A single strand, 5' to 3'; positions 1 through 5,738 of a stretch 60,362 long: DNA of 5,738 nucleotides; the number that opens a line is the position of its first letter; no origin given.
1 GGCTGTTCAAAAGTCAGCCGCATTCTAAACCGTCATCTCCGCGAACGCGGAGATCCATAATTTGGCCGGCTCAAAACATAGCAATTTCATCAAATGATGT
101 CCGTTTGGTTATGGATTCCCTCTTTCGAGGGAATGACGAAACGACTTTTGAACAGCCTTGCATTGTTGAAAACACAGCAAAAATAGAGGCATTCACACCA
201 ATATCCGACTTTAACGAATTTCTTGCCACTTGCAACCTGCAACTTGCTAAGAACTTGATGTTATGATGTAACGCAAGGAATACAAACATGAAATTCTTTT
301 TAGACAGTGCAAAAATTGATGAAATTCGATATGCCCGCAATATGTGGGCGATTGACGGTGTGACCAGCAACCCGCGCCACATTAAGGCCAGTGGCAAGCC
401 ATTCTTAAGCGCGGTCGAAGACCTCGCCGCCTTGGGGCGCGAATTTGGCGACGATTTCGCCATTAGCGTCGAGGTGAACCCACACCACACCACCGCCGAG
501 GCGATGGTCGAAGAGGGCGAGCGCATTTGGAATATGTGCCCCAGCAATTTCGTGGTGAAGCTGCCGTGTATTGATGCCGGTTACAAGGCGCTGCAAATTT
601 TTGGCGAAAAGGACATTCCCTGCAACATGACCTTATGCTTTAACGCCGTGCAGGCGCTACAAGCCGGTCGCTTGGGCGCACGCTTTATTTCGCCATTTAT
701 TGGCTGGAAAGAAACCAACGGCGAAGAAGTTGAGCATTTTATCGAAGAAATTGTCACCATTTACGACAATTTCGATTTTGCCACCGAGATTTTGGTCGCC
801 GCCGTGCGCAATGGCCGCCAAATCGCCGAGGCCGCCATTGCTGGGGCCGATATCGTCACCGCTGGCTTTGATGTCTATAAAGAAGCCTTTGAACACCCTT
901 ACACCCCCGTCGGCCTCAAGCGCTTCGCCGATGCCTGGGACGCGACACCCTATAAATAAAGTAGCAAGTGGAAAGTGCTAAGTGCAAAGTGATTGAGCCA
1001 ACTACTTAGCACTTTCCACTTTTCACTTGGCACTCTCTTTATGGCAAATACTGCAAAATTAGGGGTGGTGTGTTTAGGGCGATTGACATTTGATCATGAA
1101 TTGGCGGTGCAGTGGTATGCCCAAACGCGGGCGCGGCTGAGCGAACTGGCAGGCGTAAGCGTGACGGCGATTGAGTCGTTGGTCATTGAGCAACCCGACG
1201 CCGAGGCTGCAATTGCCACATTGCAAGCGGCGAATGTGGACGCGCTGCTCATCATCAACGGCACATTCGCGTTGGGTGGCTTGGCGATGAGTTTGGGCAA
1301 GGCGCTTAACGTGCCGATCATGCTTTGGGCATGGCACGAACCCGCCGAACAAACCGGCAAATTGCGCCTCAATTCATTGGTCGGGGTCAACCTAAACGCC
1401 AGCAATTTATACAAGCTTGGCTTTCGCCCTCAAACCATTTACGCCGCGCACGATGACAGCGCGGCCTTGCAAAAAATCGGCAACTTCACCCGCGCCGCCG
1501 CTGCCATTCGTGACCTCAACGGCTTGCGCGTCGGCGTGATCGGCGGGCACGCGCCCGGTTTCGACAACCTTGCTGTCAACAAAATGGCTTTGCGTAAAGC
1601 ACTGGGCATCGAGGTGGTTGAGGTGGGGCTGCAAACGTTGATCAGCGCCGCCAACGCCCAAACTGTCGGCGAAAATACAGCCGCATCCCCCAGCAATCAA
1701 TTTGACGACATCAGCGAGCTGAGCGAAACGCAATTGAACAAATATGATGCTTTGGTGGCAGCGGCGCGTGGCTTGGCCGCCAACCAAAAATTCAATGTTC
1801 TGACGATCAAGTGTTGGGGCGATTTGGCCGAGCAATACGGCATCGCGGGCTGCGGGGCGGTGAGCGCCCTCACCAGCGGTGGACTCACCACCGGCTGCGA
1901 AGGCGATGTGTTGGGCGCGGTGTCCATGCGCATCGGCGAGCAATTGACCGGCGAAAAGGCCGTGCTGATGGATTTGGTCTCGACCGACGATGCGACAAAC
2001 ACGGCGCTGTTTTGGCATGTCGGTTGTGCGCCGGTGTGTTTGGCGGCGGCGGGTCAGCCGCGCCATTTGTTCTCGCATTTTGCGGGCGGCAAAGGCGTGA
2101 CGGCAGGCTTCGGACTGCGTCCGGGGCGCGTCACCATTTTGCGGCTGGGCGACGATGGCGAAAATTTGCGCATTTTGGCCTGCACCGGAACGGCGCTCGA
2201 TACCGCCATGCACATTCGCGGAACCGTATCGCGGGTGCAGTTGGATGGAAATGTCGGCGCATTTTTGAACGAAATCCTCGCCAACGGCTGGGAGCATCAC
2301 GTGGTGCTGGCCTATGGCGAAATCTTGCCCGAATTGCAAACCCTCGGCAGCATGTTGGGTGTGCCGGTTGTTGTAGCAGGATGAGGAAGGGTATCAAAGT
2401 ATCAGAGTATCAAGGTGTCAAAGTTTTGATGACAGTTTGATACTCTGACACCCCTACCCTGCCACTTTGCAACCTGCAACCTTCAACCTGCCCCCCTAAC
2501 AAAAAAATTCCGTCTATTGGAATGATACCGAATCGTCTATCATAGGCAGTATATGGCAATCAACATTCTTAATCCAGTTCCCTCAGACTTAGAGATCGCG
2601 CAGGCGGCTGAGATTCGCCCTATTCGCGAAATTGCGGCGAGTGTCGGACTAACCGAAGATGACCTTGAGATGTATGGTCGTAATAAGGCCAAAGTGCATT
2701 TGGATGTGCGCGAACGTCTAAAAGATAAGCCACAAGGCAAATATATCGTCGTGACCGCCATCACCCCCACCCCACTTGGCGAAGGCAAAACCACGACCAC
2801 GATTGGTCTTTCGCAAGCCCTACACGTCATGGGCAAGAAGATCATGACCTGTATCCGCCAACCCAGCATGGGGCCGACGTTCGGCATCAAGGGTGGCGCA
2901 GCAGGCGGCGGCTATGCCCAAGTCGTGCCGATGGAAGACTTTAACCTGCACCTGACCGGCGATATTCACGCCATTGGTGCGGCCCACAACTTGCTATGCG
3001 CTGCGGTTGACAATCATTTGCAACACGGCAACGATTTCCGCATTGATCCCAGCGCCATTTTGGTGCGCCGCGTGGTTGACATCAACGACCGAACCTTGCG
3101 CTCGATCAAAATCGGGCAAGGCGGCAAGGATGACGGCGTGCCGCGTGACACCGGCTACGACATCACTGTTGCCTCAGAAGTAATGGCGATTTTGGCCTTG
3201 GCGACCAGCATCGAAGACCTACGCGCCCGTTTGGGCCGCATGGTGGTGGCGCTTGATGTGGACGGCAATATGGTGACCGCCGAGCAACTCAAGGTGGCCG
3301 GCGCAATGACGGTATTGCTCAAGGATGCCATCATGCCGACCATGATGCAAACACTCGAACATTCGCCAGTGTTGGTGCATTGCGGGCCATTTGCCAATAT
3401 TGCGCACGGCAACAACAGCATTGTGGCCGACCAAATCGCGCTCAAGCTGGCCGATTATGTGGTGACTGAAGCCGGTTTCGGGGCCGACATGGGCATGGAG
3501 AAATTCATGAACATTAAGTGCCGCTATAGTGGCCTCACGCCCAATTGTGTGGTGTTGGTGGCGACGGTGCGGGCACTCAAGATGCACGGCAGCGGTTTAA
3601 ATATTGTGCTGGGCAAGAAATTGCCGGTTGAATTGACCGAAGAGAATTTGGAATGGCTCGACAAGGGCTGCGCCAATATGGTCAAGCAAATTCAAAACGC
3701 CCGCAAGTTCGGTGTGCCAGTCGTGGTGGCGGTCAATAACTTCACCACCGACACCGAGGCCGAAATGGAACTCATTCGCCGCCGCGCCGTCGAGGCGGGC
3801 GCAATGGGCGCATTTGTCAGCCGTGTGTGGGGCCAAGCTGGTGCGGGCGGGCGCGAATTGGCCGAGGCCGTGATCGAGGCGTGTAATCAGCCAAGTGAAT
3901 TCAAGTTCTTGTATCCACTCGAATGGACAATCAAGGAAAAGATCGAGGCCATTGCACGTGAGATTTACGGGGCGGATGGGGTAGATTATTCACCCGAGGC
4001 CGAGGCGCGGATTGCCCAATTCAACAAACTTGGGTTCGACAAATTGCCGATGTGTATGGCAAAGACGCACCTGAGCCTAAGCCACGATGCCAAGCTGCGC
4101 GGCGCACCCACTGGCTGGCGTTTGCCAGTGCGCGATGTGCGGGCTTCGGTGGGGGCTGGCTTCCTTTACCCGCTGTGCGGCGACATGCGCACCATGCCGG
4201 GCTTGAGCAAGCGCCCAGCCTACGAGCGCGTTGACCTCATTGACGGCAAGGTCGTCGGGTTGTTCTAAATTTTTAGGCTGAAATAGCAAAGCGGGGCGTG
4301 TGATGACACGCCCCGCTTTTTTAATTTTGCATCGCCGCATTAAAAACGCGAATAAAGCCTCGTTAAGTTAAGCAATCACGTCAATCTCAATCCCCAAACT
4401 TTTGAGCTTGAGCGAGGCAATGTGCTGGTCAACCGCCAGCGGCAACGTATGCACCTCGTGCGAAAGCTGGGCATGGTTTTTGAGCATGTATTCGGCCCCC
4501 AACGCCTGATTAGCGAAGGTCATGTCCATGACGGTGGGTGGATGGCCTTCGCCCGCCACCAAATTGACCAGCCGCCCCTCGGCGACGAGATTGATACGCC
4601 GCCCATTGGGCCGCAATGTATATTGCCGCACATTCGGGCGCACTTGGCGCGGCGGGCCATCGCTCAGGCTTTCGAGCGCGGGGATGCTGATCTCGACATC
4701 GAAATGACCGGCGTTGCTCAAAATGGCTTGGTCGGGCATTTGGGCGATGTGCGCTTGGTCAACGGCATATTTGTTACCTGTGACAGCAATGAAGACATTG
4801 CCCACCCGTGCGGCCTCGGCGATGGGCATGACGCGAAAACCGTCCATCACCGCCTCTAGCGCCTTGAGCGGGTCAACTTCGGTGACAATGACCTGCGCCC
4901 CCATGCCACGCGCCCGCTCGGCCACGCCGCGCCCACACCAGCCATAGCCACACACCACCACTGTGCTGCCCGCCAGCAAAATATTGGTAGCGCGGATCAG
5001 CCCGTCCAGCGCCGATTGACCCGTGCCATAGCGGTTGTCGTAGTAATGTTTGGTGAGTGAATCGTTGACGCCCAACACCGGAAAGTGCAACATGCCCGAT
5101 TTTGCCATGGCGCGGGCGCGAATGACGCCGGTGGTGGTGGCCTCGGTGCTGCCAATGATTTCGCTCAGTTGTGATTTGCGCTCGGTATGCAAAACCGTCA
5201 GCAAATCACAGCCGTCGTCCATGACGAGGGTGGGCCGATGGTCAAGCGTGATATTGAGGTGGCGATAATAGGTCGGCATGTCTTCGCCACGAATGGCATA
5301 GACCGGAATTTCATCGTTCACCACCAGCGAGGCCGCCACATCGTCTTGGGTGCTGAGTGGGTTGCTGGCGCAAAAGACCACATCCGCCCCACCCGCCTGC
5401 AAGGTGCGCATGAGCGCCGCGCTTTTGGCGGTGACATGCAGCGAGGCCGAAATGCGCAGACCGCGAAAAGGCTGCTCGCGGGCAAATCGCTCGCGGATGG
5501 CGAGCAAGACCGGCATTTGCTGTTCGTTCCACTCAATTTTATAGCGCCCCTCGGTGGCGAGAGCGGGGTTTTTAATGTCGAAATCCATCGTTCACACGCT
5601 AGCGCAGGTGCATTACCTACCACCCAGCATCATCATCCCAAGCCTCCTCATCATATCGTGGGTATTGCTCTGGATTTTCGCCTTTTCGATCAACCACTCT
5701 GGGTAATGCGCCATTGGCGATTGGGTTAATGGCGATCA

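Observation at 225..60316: Dispersed family of hairpin-forming tandem ~7-nt arrays in most intergenic spacers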

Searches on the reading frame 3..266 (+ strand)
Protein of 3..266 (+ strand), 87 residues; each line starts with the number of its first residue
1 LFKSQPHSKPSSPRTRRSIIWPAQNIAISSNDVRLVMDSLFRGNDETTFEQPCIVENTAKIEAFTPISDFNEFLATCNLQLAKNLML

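Call 71: search_protein_families(library=pfam, proteins=[window:3-266:+], max_evalue=0.01)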
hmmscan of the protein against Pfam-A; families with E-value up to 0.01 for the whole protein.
window:3-266:+ (87 aa): 0 families

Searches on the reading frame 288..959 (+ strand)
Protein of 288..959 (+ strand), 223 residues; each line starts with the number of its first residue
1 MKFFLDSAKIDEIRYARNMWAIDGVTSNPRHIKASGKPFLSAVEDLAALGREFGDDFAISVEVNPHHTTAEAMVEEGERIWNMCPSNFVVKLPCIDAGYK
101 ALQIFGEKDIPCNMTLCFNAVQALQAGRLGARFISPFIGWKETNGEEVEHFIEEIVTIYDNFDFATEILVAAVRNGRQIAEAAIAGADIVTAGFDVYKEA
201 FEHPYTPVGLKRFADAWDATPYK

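Call 7: find_encoding_contigs(protein=window:288-959:+, flank=10000, max_places=6)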
Protein window:288-959:+ (223 aa): 1 contig read that carries it; 1 place shown.
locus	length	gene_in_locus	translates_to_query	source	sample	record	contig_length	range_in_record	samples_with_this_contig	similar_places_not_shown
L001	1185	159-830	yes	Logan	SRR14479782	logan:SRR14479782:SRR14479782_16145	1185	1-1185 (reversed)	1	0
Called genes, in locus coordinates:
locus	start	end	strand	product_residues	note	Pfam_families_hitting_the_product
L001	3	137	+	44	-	?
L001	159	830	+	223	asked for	PF00923:TAL_FSA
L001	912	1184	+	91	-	?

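Call 16: search_protein_families(library=pfam, proteins=[window:288-959:+])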
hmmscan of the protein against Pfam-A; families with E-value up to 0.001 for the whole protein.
window:288-959:+ (223 aa): 1 family
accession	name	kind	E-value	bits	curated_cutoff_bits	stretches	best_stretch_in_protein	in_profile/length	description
PF00923.25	TAL_FSA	-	7.6e-41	140.8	27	1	3-206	1-238/285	Transaldolase/Fructose-6-phosphate aldolase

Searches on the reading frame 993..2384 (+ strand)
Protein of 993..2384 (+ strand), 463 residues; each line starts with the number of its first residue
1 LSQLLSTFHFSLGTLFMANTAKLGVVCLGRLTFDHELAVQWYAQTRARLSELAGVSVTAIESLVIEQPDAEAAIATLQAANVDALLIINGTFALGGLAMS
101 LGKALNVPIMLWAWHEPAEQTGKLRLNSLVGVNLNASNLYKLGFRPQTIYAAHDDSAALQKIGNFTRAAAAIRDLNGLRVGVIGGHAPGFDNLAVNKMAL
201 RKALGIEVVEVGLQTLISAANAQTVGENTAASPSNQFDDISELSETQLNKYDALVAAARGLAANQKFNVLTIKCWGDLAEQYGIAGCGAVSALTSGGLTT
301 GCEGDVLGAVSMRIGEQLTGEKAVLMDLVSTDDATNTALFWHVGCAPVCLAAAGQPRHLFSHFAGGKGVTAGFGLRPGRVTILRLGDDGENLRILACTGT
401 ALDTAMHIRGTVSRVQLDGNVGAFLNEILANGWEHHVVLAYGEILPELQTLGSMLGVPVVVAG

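Call 16: search_protein_families(library=pfam, proteins=[window:993-2384:+])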
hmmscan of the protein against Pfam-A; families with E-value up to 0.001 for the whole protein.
window:993-2384:+ (463 aa): 1 family
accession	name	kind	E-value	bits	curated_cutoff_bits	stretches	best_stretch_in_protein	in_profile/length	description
PF02952.23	Fucose_iso_C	-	1.7e-07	31.4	29.3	1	368-460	39-140/143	L-fucose isomerase, C-terminal domain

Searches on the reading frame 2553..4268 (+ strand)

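Call 16: search_protein_families(library=pfam, proteins=[window:2553-4268:+])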
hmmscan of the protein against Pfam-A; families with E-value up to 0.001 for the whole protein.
window:2553-4268:+ (571 aa): 1 family
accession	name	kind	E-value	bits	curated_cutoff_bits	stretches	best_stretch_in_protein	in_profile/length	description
PF01268.25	FTHFS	-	7.2e-265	879.9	27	1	11-571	2-556/556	Formate--tetrahydrofolate ligase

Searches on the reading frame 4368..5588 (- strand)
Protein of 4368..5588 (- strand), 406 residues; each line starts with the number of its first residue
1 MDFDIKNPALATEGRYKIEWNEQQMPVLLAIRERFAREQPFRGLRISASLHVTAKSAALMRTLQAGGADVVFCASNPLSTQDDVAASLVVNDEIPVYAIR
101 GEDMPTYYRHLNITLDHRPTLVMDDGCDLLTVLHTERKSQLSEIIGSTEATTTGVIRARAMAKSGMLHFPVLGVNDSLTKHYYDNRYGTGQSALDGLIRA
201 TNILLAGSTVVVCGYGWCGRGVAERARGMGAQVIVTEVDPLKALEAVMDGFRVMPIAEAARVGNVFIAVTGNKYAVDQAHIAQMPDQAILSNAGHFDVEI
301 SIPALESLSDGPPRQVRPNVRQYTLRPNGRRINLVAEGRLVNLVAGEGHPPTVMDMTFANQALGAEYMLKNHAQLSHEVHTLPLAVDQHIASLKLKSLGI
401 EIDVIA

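Call 56: search_protein_families(library=pfam, proteins=[window:4368-5588:-])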
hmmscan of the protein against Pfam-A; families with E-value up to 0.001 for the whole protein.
window:4368-5588:- (406 aa): 4 families
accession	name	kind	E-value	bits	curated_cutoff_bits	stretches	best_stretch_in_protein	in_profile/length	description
PF05221.23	AdoHcyase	-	5.8e-55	187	25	2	2-137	1-140/299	S-adenosyl-L-homocysteine hydrolase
PF00670.27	AdoHcyase_NAD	-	3.4e-49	167.5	27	1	185-346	1-160/162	S-adenosyl-L-homocysteine hydrolase, NAD binding domain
PF02826.25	2-Hacid_dh_C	-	2.4e-08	34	25.1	1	204-294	33-127/178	D-isomer specific 2-hydroxyacid dehydrogenase, NAD binding domain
PF07991.19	KARI_N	-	1.1e-05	25.5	20.6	1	205-281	2-81/165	Acetohydroxy acid isomeroreductase, NADPH-binding domain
